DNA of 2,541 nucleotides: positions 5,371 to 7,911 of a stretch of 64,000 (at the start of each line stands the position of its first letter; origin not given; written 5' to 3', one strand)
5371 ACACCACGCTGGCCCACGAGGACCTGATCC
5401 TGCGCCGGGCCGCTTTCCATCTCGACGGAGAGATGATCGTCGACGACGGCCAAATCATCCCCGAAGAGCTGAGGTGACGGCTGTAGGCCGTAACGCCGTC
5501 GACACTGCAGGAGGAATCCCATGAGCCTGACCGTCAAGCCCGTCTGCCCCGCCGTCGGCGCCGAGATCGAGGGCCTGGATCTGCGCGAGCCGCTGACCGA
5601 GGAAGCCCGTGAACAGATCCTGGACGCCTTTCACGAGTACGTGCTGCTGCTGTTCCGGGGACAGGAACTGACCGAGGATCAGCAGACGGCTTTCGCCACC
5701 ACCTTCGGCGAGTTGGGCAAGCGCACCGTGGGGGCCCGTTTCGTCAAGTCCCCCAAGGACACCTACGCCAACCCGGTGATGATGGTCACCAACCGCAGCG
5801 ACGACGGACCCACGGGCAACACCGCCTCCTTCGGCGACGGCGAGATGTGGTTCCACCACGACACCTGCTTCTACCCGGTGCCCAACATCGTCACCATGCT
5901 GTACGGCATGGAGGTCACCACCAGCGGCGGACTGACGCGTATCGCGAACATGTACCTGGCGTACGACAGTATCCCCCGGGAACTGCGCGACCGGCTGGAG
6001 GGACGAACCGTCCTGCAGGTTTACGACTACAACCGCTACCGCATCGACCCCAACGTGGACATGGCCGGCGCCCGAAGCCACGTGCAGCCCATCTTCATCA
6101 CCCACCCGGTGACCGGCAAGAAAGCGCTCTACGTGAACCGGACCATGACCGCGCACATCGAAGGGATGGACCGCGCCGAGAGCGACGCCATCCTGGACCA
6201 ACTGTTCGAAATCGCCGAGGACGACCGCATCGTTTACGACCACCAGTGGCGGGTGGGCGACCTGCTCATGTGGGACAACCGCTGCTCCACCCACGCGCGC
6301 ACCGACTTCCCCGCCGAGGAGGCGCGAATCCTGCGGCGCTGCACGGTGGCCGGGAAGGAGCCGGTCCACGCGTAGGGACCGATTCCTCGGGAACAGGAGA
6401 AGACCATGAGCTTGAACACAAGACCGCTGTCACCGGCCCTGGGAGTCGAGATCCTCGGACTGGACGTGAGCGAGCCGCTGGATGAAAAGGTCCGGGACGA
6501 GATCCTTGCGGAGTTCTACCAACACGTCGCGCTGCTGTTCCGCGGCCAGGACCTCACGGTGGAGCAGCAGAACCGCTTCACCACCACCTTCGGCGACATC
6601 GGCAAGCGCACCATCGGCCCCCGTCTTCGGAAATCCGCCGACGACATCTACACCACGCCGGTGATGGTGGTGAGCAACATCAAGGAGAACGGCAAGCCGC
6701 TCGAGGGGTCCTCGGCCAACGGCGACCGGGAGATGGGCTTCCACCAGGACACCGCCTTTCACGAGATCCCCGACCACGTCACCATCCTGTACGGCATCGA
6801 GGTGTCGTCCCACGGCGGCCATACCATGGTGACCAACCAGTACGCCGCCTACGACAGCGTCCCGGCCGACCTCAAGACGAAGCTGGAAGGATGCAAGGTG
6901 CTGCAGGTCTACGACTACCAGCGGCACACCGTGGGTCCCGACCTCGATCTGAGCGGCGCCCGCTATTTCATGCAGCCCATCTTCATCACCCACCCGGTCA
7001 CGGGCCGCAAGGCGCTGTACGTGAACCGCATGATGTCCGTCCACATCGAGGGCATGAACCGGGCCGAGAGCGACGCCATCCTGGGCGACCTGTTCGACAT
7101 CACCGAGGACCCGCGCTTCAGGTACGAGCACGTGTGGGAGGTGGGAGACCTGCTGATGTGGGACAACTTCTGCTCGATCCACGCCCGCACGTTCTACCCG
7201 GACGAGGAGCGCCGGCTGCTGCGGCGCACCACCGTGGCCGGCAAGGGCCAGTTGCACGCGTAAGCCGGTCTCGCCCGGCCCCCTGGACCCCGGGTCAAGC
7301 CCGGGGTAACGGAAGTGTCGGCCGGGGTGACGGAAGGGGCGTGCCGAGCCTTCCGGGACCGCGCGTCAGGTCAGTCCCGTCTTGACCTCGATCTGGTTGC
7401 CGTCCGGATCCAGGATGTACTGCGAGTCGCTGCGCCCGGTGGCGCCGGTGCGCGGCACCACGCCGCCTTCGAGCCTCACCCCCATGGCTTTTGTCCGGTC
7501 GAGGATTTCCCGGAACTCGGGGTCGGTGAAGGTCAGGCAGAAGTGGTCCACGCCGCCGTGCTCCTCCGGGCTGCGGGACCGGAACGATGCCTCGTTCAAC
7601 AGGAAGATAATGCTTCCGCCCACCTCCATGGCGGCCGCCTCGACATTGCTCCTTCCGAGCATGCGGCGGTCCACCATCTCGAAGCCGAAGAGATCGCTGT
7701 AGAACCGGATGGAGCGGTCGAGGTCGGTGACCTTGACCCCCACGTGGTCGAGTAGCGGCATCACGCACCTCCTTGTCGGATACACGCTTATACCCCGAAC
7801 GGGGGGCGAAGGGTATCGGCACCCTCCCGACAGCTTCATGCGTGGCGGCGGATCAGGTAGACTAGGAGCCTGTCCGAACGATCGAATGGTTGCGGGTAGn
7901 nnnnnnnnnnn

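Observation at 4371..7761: NicX-like ring-cleavage dioxygenase followed by two tandem TauD/TfdA paralogs and a VOC protein: putative N-heterocycle or hydroxypyridine-type catabolic module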

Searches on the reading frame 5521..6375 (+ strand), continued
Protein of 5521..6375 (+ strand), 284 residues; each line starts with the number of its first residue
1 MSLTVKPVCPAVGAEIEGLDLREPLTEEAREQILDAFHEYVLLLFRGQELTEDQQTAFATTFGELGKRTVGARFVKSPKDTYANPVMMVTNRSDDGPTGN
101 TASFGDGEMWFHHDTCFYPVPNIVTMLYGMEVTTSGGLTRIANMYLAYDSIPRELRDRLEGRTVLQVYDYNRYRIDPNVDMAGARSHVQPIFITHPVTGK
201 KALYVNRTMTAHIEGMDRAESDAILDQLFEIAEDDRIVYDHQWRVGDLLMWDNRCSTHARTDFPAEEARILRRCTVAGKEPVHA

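Call 44: find_encoding_contigs(protein=P0186, flank=7000, max_places=2)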
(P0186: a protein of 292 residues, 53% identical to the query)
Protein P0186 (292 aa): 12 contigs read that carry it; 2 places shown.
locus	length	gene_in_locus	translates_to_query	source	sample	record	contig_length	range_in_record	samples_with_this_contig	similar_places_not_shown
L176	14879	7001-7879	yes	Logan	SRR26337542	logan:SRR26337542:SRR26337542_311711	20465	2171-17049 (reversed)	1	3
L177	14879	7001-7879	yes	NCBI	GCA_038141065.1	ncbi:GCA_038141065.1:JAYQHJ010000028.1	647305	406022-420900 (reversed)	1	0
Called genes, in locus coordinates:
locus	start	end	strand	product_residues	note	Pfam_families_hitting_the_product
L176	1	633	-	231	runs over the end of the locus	PF00005:ABC_tran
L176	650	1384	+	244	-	PF25182:NonGDSL, PF00657:Lipase_GDSL, PF13472:Lipase_GDSL_2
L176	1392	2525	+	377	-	PF08495:FIST, PF10442:FIST_C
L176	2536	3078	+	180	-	PF13563:2_5_RNA_ligase2, PF02834:LigT_PEase, PF10469:AKAP7_NLS (weak), PF02834:LigT_PEase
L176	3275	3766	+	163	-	PF08279:HTH_11 (weak), PF13404:HTH_AsnC-type, PF13412:HTH_24, PF01037:AsnC_trans_reg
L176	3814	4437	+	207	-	PF03167:UDG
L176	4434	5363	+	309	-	PF00892:EamA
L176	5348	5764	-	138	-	PF06262:Zincin_1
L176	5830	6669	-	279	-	PF00892:EamA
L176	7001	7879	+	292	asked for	PF02668:TauD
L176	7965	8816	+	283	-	PF02668:TauD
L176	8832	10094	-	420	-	PF05977:MFS_3, PF07690:MFS_1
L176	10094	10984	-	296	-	PF00892:EamA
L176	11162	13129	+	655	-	PF16177:ACAS_N, PF00501:AMP-binding, PF13193:AMP-binding_C (faint)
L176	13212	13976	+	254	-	PF02146:SIR2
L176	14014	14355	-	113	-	-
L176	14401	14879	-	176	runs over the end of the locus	PF01209:Ubie_methyltran (weak), PF08241:Methyltransf_11, PF08242:Methyltransf_12, PF13489:Methyltransf_23, PF13649:Methyltransf_25, PF13847:Methyltransf_31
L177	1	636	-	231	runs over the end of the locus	PF00005:ABC_tran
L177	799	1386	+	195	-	PF25182:NonGDSL, PF00657:Lipase_GDSL, PF13472:Lipase_GDSL_2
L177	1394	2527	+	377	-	PF08495:FIST, PF10442:FIST_C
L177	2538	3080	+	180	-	PF13563:2_5_RNA_ligase2, PF02834:LigT_PEase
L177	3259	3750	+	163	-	PF08279:HTH_11 (weak), PF13404:HTH_AsnC-type, PF13412:HTH_24, PF01037:AsnC_trans_reg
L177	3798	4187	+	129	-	PF03167:UDG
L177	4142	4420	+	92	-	PF03167:UDG (weak)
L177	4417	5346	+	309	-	PF00892:EamA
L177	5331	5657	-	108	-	PF06262:Zincin_1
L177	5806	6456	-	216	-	PF00892:EamA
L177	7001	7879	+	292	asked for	PF02668:TauD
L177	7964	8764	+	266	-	PF02668:TauD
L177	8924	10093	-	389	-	PF05977:MFS_3, PF07690:MFS_1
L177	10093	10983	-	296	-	PF00892:EamA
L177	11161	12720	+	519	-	PF16177:ACAS_N, PF00501:AMP-binding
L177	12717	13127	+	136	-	PF13193:AMP-binding_C (weak)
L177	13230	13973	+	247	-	PF02146:SIR2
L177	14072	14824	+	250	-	PF00989:PAS, PF13188:PAS_8 (faint), PF08448:PAS_4, PF13426:PAS_9, PF08447:PAS_3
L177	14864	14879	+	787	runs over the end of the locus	PF00989:PAS, PF08448:PAS_4 (weak), PF13426:PAS_9, PF08447:PAS_3, PF12860:PAS_7, PF00989:PAS, PF00512:HisKA, PF02518:HATPase_c, +3 more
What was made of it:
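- L176/L177 have a tandem TauD pair among EamA/MFS genes (call 44).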

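Call 83: search_solved_structures(query=window:5521-6372:+, max_evalue=1e-30, show_alignments=1)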
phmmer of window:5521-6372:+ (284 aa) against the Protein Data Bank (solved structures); distinct sequences matched with E-value up to 1e-30: 8.
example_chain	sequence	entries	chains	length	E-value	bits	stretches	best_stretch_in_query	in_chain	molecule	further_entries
6d1o_A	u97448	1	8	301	6.4e-41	143.7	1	3-282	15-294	(R)-phenoxypropionate/alpha-ketoglutarate-dioxygenase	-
6d3i_A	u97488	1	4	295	1.8e-38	135.7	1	4-281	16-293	ftv7 dioxygenase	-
6d3h_A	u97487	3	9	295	2.2e-38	135.4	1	4-281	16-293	FT_T dioxygenase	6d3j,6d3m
6d0o_A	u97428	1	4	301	1.1e-37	133.1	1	3-282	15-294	(R)-phenoxypropionate/alpha-ketoglutarate-dioxygenase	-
5bk9_A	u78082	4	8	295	1.1e-36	129.9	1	3-282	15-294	(R)-phenoxypropionate/alpha-ketoglutarate-dioxygenase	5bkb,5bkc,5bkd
5bke_A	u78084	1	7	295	2e-35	125.7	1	13-282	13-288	Alpha-ketoglutarate-dependent 2,4-dichlorophenoxyacetate dioxygenase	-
5j92_A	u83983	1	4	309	4.9e-34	121.2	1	1-276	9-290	Putative alpha KG dependent 2,4-D dioxygenase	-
3pvj_A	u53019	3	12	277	9.7e-32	113.6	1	1-281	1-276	Alpha-ketoglutarate-dependent taurine dioxygenase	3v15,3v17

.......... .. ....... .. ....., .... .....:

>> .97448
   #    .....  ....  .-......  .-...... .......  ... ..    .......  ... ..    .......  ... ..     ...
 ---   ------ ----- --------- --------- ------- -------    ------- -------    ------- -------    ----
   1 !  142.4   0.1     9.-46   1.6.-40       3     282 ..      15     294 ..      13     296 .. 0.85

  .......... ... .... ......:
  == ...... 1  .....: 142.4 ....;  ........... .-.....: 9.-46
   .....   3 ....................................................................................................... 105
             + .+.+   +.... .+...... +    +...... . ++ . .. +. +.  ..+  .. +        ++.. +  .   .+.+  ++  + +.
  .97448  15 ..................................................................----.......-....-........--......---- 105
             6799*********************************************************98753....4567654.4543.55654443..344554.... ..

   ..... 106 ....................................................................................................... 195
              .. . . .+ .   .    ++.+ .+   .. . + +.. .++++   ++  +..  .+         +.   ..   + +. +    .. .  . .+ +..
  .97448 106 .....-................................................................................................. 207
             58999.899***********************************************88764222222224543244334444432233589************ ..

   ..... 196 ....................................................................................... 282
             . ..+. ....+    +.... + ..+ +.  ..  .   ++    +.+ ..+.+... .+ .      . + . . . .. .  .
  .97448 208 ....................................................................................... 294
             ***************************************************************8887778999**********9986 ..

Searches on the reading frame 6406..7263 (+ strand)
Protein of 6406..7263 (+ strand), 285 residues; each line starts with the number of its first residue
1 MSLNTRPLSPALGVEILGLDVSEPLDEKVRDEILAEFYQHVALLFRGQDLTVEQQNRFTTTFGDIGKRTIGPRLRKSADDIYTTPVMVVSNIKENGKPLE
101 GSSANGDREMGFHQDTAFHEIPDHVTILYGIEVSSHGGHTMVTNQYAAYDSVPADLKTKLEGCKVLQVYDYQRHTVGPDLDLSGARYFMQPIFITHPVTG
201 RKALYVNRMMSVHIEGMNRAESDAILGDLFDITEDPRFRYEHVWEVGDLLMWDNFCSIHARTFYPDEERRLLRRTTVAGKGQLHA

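Call 10: search_protein_families(library=pfam, proteins=[window:6406-7263:+], max_evalue=0.01)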
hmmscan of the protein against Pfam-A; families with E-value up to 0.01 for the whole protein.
window:6406-7263:+ (285 aa): 1 family
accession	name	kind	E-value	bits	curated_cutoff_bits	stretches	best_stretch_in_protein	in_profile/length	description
PF02668.22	TauD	-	7.2e-58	197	27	1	5-275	2-266/267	Taurine catabolism dioxygenase TauD, TfdA family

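Call 11: search_protein_families(library=ncbifam, proteins=[window:6406-7263:+], max_evalue=0.01)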
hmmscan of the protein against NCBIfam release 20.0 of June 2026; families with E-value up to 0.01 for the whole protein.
window:6406-7263:+ (285 aa): 6 families
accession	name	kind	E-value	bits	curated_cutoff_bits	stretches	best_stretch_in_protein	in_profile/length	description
NF007104.0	PRK09553.1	equivalog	4.8e-40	137.5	313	1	2-280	4-276/282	taurine dioxygenase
NF045815.1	Neo-PentlctneFsynPtlD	equivalog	2e-37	129.1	550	1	10-275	9-284/301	neopentalenolactone/pentalenolactone F synthase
NF049937.1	CMthFAOxDecarbScoE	equivalog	1.4e-17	63.8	400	2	189-278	188-284/295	(3R)-3-[(carboxymethyl)amino]fatty acid oxygenase/decarboxylase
NF049936.1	TriMthamethphnDioxTmpA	equivalog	0.00025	20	400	0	229-274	301-346/366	2-trimethylaminoethylphosphonate dioxygenase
TIGR02409.1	carnitine_bodg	equivalog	0.00026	20.2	414.75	1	108-272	185-347/366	gamma-butyrobetaine dioxygenase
TIGR02410.1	carnitine_TMLD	equivalog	0.00074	19.1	268.3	1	104-265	173-338/362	trimethyllysine dioxygenase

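Call 84: search_solved_structures(query=window:6406-7260:+, max_evalue=1e-25)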
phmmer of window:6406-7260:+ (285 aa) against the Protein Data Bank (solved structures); distinct sequences matched with E-value up to 1e-25: 8.
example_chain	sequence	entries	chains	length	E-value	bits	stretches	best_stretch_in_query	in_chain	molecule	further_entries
6d1o_A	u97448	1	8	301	5.8e-38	134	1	5-279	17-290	(R)-phenoxypropionate/alpha-ketoglutarate-dioxygenase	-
6d0o_A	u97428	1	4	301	5.1e-35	124.4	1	5-279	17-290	(R)-phenoxypropionate/alpha-ketoglutarate-dioxygenase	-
6d3i_A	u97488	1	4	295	1e-33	120.1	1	3-280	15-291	ftv7 dioxygenase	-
6d3h_A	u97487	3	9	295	1.4e-33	119.6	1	3-280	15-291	FT_T dioxygenase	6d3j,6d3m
5bk9_A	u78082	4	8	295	9.5e-33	116.9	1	5-279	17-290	(R)-phenoxypropionate/alpha-ketoglutarate-dioxygenase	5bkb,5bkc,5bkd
5bke_A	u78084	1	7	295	2e-30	109.3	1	6-280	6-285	Alpha-ketoglutarate-dependent 2,4-dichlorophenoxyacetate dioxygenase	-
3pvj_A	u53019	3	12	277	3.1e-30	108.7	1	1-280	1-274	Alpha-ketoglutarate-dependent taurine dioxygenase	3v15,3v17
5j92_A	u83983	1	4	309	2.5e-26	95.9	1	1-277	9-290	Putative alpha KG dependent 2,4-D dioxygenase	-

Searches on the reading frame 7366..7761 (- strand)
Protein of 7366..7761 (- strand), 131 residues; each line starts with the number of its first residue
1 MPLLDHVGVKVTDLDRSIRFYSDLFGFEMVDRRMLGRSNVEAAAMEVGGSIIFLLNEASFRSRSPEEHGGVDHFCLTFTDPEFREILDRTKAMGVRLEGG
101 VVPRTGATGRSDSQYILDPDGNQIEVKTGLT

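Call 10: search_protein_families(library=pfam, proteins=[window:7366-7761:-], max_evalue=0.01)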
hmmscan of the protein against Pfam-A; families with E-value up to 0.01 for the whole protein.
window:7366-7761:- (131 aa): 5 families
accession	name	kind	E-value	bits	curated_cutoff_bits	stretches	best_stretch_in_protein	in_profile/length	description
PF00903.31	Glyoxalase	-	3.3e-15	57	20.6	1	4-126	2-121/121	Glyoxalase/Bleomycin resistance protein/Dioxygenase superfamily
PF13669.12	Glyoxalase_4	-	1.2e-08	35.6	27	1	5-110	1-105/109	Glyoxalase/Bleomycin resistance protein/Dioxygenase superfamily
PF18029.7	Glyoxalase_6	-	2.5e-05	25.3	23.6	1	7-126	2-105/106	Glyoxalase-like domain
PF22677.2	Ble-like_N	-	0.00017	21.7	24.5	1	9-31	7-29/41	Bleomycin resistance protein-like N-terminal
PF13468.12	Glyoxalase_3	-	0.0057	17.2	25.1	1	4-32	1-29/176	Glyoxalase-like domain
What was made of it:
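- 7366..7761 (-): Small single-domain VOC/glyoxalase-fold protein, 131 aa, convergent on TauD2 and divergent from glnS. PF00903 E=3e-15 (call 10).
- Checked: (3) VOC 7366-7761, minus strand, 131 aa, matches PF00903 at E=3e-15 (call 10).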

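Call 11: search_protein_families(library=ncbifam, proteins=[window:7366-7761:-], max_evalue=0.01)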
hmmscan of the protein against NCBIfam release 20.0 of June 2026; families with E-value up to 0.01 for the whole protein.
window:7366-7761:- (131 aa): 36 families (the best 25 are shown)
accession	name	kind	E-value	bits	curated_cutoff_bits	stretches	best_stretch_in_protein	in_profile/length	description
NF000125.1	498180014_fosA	hypoth_equivalog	1.4e-12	47.9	250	1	5-129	7-119/129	Fos family putative thiol transferase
NF000496.2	Fos_GSH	equivalog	1.5e-11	44.5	180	1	4-129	5-117/136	fosfomycin resistance glutathione transferase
TIGR03081.1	metmalonyl_epim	equivalog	1.3e-09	38.7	114.95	1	4-110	2-110/129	methylmalonyl-CoA epimerase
NF000221.4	FosA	exception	6.2e-09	35.9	250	1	4-129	5-117/137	FosA family fosfomycin resistance glutathione transferase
NF003152.0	PRK04101.1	equivalog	1.6e-08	35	171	1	4-129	5-119/139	metallothiol transferase FosB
TIGR00068.2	glyox_I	equivalog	6.7e-08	32.5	120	1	4-34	2-32/143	lactoylglutathione lyase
NF000094.1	354827590_fosA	exception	1.1e-07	32.1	275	1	4-129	5-114/135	FosA family fosfomycin resistance glutathione transferase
NF051469.1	fosA13_fam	exception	2.8e-07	30.6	290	1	4-129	5-116/136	FosA13 family fosfomycin resistance glutathione transferase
NF000493.1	Fos_BSH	exception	3.8e-07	30.6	240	1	4-129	4-118/137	FosB/FosD family fosfomycin resistance bacillithiol transferase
NF000339.2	fos-Crono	exception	3.9e-07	30.3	275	1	4-129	4-113/134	FosA family fosfomycin resistance glutathione transferase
NF000124.1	fos-Vibrio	exception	4.3e-07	30.1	250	1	4-129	5-112/132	FosG/FosC2-related fosfomycin resistance glutathione transferase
NF000026.1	154989_fosA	exception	7.5e-07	29.4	275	1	4-129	5-117/141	FosA/FosA2 family fosfomycin resistance glutathione transferase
NF038306.1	fosM_gen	equivalog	9.7e-07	29.3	255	1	4-129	4-118/137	FosM family fosfomycin resistance protein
NF033405.1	FosLL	exception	1.4e-06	28.6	270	1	4-129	6-113/135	fosfomycin resistance glutathione transferase FosLL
NF050074.1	glyox_I_GloA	exception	1.6e-06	28.3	165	1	6-127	4-120/121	lactoylglutathione lyase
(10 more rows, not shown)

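Call 67: search_solved_structures(query=window:7366-7761:-, max_evalue=0.001)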
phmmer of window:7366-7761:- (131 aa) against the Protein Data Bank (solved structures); distinct sequences matched with E-value up to 0.001: 18.
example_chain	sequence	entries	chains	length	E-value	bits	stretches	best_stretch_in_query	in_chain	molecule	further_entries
3hnq_A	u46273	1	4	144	7.1e-12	48.7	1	4-127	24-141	Virulence protein STM3117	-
3huh_A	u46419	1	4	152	7.9e-12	48.5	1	4-127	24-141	Virulence protein STM3117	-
3ey8_A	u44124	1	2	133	4.4e-09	39.6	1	4-128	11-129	Biphenyl-2,3-diol 1,2-dioxygenase III-related protein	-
3zw5_A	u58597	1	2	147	7.3e-09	38.9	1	4-127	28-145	GLYOXALASE DOMAIN-CONTAINING PROTEIN 5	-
3ey7_A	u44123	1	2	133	8e-09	38.8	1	4-128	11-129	Biphenyl-2,3-diol 1,2-dioxygenase III-related protein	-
6bnn_A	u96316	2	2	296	7.6e-06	29.2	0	6-125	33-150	Lactoylglutathione lyase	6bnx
9e43_A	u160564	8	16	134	1.1e-05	28.7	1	4-129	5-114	Glutathione transferase FosA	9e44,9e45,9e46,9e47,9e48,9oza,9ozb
5d7z_A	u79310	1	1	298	1.1e-05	28.7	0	6-125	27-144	Lactoylglutathione lyase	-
1lqk_A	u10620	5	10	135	1.1e-05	28.7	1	4-129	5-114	probable Fosfomycin Resistance Protein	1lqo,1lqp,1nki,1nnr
4nay_A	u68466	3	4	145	1.3e-05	28.4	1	4-129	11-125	Metallothiol transferase FosB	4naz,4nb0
4nb1_A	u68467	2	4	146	1.3e-05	28.4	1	4-129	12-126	Metallothiol transferase FosB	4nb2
1npb_A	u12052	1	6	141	1.3e-05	28.4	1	4-129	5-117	fosfomycin-resistance protein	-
6bnz_A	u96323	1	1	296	1.7e-05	28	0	6-122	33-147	Lactoylglutathione lyase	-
5v3d_A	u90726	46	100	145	8.1e-05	25.8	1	4-129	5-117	Fosfomycin resistance protein | FosA family fosfomycin resistance glutathione transferase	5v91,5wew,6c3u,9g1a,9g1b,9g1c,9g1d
8r37_B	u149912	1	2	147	8.5e-05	25.8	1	4-129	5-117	FosA family fosfomycin resistance glutathione transferase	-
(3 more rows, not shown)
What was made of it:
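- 7366..7761 (-): Closest solved structures are STM3117, GLOD5 and a BphC-III-related protein (call 67).
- On VOC superfamily / extradiol ring-cleavage dioxygenase: Nearest solved proteins are STM3117, GLOD5 and FosA-like (call 67).
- Tried and rejected: I considered the VOC protein as a ring-cleavage enzyme and rejected it on size and nearest relatives (call 67).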
